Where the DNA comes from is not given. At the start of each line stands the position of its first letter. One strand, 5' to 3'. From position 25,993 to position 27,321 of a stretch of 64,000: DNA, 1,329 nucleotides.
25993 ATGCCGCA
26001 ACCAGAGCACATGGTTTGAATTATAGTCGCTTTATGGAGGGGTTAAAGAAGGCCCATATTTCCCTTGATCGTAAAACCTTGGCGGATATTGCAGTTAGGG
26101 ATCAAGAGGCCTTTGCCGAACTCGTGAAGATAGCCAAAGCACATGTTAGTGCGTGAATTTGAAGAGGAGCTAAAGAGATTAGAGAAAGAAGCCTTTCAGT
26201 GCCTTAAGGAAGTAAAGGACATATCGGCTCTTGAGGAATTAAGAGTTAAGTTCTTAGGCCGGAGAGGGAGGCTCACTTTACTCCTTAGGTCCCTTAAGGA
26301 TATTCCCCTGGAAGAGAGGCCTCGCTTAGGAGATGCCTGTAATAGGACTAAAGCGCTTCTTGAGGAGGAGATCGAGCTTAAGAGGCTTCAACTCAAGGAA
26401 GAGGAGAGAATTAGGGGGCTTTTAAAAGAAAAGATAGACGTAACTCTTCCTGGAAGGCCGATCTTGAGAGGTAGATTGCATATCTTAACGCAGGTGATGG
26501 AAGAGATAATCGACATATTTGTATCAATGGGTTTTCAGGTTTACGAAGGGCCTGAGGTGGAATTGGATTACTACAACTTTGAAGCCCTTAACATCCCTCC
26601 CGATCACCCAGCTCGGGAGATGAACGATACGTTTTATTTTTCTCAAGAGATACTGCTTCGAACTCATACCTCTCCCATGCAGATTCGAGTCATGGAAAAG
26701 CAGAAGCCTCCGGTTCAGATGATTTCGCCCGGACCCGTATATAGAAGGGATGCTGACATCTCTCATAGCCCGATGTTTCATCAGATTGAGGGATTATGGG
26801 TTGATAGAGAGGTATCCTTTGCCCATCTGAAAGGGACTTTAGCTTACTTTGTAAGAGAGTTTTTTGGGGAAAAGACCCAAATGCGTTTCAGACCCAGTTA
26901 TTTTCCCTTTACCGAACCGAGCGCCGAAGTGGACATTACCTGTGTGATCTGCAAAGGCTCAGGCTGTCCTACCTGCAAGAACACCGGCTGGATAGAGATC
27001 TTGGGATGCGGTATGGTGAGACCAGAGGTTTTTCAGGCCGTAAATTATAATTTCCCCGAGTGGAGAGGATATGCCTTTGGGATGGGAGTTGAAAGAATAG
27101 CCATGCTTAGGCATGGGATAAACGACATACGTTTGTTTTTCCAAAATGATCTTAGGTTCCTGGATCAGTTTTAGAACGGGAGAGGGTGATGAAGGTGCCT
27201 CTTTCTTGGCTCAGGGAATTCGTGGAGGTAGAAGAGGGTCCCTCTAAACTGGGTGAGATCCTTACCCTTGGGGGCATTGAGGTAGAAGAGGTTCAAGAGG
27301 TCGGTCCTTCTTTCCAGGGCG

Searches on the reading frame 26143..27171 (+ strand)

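Call 27: search_protein_families(library=pfam, proteins=[window:26143-27171:+], max_evalue=0.00001)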
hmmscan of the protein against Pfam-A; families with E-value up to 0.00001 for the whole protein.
window:26143-27171:+ (343 aa): 2 families
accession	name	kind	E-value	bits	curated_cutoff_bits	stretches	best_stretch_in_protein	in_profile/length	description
PF01409.25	tRNA-synt_2d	-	1.8e-106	355.6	19.8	1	97-343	1-246/246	tRNA synthetases class II core domain (F)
PF02912.23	Phe_tRNA-synt_N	-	3.9e-17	62.4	22.3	1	26-89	2-65/69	Aminoacyl tRNA synthetase class II, N-terminal domain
